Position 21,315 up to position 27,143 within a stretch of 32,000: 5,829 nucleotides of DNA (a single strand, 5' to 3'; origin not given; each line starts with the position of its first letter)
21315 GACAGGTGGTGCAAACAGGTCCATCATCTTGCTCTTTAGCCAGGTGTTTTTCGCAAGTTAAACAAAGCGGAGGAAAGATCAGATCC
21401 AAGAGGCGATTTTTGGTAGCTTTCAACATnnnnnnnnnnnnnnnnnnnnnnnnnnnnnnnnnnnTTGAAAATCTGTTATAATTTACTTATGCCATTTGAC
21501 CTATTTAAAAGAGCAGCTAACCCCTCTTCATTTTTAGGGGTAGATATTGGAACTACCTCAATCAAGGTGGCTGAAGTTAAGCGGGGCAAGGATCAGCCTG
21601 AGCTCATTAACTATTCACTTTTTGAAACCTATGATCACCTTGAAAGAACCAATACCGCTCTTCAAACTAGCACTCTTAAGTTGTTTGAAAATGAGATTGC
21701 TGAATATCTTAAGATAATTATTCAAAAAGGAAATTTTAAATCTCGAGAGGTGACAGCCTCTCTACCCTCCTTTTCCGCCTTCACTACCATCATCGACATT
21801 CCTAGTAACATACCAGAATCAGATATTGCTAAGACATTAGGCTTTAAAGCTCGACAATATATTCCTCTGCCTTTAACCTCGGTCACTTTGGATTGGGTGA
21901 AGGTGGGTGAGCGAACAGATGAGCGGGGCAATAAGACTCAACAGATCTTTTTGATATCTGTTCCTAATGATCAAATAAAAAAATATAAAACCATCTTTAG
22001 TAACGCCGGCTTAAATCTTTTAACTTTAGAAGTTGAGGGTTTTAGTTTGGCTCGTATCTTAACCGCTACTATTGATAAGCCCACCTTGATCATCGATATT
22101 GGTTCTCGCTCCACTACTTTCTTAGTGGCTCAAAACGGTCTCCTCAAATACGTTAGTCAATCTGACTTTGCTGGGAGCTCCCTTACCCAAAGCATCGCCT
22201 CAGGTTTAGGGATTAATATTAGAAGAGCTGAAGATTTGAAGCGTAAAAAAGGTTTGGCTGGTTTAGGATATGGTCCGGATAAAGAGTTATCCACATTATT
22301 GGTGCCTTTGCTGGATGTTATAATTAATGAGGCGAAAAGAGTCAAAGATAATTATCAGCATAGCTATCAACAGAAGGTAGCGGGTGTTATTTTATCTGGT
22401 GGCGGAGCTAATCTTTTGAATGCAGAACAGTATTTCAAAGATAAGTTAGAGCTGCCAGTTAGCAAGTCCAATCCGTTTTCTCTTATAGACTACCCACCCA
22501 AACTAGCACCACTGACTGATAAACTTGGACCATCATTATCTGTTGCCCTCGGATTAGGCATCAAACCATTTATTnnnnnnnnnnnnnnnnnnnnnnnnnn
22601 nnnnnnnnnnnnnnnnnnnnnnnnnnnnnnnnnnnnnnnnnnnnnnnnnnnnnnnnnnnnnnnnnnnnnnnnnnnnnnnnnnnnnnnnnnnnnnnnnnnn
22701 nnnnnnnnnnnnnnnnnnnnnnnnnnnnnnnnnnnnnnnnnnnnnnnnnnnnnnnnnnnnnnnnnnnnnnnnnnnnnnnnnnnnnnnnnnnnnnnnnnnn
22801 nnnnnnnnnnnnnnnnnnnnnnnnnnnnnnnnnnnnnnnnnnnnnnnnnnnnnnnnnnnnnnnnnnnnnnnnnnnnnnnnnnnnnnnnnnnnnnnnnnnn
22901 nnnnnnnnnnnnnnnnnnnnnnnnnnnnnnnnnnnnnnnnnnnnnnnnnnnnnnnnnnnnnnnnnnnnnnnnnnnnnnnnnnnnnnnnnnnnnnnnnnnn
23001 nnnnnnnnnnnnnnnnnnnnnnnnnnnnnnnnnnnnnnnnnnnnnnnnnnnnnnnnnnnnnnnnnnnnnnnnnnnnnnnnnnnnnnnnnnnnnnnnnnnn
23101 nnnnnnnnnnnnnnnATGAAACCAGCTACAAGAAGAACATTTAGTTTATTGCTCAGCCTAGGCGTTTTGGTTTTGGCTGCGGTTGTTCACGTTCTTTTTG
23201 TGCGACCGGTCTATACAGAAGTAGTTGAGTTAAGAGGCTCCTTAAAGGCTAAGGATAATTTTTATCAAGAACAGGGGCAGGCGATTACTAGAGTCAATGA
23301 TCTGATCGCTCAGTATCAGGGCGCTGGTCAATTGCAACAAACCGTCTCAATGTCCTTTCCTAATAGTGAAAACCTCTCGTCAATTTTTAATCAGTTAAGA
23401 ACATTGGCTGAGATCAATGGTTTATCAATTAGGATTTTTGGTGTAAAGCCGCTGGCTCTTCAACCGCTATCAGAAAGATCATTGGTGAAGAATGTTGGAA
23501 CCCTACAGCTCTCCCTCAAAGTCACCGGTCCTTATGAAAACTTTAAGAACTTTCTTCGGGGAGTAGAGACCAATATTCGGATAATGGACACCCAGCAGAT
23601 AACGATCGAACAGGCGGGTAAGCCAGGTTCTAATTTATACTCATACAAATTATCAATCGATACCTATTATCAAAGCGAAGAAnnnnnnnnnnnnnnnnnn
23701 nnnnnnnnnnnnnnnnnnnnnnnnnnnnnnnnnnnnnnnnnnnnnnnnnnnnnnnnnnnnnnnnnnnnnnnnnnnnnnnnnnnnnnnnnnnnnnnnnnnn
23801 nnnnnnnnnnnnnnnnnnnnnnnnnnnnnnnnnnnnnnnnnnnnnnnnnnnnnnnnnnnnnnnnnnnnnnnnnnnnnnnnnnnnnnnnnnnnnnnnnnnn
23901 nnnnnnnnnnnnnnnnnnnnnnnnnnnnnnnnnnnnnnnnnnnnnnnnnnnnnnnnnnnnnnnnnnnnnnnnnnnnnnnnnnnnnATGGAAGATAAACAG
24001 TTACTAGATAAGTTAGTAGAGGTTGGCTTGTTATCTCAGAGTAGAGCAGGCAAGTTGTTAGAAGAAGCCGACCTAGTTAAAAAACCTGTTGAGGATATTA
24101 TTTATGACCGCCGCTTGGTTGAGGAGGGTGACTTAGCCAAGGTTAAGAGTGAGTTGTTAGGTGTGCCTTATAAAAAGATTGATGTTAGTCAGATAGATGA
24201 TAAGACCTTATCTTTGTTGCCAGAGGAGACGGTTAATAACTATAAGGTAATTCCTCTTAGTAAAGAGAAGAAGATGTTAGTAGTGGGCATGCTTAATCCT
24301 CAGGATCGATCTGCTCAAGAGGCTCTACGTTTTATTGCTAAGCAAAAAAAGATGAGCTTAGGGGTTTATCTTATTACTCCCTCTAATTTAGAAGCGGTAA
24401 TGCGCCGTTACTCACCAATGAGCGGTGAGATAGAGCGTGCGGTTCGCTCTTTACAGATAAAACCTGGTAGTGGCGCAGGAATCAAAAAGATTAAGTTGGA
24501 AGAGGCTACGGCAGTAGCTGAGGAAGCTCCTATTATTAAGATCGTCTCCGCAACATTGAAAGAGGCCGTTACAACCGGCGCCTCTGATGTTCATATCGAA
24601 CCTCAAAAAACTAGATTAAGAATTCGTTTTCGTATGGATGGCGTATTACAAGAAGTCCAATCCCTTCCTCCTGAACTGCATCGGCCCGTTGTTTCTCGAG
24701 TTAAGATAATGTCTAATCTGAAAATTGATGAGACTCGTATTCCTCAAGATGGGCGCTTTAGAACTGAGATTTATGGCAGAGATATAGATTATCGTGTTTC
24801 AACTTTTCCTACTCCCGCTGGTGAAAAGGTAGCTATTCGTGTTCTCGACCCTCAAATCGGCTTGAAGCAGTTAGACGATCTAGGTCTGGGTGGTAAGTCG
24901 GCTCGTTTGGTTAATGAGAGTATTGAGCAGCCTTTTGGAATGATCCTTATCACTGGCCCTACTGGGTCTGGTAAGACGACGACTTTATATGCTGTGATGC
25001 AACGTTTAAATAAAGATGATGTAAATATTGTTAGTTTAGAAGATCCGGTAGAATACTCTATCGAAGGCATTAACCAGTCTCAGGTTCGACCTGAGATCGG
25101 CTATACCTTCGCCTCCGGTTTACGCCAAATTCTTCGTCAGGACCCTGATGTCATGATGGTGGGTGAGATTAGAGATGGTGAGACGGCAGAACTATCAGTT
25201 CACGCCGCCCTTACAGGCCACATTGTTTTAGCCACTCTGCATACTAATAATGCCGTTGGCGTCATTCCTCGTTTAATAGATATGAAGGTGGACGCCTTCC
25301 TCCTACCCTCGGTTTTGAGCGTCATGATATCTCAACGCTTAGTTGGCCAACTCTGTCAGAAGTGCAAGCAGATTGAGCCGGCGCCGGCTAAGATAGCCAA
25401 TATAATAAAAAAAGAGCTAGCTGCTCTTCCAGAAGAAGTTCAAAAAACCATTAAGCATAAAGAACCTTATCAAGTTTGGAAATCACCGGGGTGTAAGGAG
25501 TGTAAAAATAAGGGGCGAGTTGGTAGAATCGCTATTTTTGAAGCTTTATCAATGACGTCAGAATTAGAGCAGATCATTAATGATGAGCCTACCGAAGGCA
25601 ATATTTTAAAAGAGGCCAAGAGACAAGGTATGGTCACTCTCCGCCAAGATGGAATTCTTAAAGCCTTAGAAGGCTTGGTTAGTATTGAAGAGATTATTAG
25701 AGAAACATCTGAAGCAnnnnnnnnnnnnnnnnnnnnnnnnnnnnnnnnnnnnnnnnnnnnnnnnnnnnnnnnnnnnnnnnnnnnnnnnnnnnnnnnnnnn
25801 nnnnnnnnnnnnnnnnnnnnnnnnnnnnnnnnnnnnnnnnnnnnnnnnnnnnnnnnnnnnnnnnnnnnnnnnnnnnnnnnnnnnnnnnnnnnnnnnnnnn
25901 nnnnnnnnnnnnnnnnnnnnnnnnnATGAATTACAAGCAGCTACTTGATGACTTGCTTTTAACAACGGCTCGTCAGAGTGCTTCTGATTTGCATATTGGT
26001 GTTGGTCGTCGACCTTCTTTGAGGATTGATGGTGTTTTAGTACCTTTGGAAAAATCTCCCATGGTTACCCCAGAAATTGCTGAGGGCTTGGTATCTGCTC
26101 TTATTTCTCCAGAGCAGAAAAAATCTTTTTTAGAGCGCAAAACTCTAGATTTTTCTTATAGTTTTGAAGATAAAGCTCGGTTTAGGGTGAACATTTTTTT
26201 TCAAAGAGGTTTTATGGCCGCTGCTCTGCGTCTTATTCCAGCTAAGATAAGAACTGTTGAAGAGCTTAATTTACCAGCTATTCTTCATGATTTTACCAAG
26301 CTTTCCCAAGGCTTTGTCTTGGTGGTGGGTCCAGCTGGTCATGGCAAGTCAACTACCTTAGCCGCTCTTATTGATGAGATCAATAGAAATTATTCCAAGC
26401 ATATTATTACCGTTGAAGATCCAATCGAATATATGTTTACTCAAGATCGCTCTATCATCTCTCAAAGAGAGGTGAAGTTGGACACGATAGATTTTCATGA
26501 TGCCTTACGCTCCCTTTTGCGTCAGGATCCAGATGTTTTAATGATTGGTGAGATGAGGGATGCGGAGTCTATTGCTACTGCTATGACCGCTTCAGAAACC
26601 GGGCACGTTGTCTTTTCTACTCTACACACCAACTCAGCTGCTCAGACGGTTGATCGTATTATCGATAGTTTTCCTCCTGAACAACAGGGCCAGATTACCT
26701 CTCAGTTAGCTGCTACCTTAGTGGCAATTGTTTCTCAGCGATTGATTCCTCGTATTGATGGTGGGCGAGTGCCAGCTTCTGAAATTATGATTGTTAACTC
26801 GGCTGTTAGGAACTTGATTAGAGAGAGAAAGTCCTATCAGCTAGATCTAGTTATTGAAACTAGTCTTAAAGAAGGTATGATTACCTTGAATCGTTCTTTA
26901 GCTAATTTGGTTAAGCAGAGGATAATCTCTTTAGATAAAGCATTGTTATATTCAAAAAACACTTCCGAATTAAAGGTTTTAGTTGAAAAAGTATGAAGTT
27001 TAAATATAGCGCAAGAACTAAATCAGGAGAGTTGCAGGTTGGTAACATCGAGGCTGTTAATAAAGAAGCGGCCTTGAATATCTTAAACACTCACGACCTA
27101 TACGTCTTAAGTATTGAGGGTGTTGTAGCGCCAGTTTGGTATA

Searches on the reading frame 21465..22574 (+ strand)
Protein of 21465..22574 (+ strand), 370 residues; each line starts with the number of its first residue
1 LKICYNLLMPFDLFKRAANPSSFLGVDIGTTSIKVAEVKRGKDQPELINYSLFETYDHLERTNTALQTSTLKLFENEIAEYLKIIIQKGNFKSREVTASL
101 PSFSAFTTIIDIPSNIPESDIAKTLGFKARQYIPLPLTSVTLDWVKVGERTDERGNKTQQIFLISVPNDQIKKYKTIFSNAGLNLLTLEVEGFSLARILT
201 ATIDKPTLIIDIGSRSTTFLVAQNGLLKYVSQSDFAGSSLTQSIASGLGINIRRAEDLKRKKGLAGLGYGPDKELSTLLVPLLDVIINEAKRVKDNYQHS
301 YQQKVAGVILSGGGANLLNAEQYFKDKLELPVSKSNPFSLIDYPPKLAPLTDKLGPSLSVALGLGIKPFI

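Call 83: search_protein_families(library=pfam, proteins=[window:21465-22574:+], max_evalue=0.001)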
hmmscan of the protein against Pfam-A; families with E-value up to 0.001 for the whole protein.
window:21465-22574:+ (370 aa): 2 families
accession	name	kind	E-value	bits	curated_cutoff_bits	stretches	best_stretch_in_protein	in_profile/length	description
PF11104.14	PilM_2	-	1.1e-34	120.3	27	1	25-367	1-338/340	Type IV pilus assembly protein PilM;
PF14450.12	FtsA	-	1.3e-13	51.8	31.8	1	209-350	2-114/127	Cell division protein FtsA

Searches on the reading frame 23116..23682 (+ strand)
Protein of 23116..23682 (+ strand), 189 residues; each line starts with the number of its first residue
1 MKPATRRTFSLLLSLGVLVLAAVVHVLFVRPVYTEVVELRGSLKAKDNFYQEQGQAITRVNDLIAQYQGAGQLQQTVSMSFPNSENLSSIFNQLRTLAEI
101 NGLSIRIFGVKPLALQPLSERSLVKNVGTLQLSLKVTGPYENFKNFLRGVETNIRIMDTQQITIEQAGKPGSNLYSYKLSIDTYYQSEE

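Call 83: search_protein_families(library=pfam, proteins=[window:23116-23682:+], max_evalue=0.001)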
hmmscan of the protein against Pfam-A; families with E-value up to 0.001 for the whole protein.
window:23116-23682:+ (189 aa): 1 family
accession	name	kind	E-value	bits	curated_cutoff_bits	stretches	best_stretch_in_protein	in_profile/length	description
PF04350.18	PilO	-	1.8e-07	31.8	22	1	49-184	14-141/145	Pilus assembly protein, PilO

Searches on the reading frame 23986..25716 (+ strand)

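Call 83: search_protein_families(library=pfam, proteins=[window:23986-25716:+], max_evalue=0.001)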
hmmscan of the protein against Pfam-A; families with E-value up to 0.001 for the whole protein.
window:23986-25716:+ (577 aa): 9 families
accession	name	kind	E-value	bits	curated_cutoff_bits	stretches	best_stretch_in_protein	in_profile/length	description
PF00437.27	T2SSE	-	1.9e-126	422.1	24.9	1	178-572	3-370/370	Type II/IV secretion system protein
PF05157.20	MshEN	-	3.6e-14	52.9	23.1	1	58-146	1-87/90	MshEN domain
PF13191.12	AAA_16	-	6.4e-05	23.9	32.6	1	315-385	23-84/167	AAA ATPase domain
PF25199.1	nSTAND_NTPase5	-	6.4e-05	23.2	34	1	314-355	38-80/145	Novel STAND NTPase 5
PF13401.12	AAA_22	-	8.6e-05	23.3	27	1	318-359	6-47/130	AAA domain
PF13173.12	AAA_14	-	0.0002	21.8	27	1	319-360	4-46/129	AAA domain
PF13476.12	AAA_23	-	0.00024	22.2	27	1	311-337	13-39/201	AAA domain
PF20720.3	nSTAND3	-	0.00036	20.7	27.2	1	318-356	18-56/155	Novel STAND NTPase 3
PF00005.33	ABC_tran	-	0.00041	21.4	25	0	319-377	13-67/137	ABC transporter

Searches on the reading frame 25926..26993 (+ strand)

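Call 83: search_protein_families(library=pfam, proteins=[window:25926-26993:+], max_evalue=0.001)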
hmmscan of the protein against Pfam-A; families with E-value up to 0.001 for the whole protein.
window:25926-26993:+ (356 aa): 5 families
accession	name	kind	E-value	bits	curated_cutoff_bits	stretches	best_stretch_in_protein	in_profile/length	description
PF00437.27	T2SSE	-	1.8e-46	159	24.9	1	5-277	10-281/370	Type II/IV secretion system protein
PF25199.1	nSTAND_NTPase5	-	2.6e-05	24.5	34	1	100-186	14-108/145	Novel STAND NTPase 5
PF13191.12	AAA_16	-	8.8e-05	23.5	32.6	1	127-200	23-85/167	AAA ATPase domain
PF13401.12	AAA_22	-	0.00018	22.2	27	1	127-166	4-42/130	AAA domain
PF12775.13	AAA_7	-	0.00066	19.7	25.8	0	108-173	14-79/181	P-loop containing dynein motor region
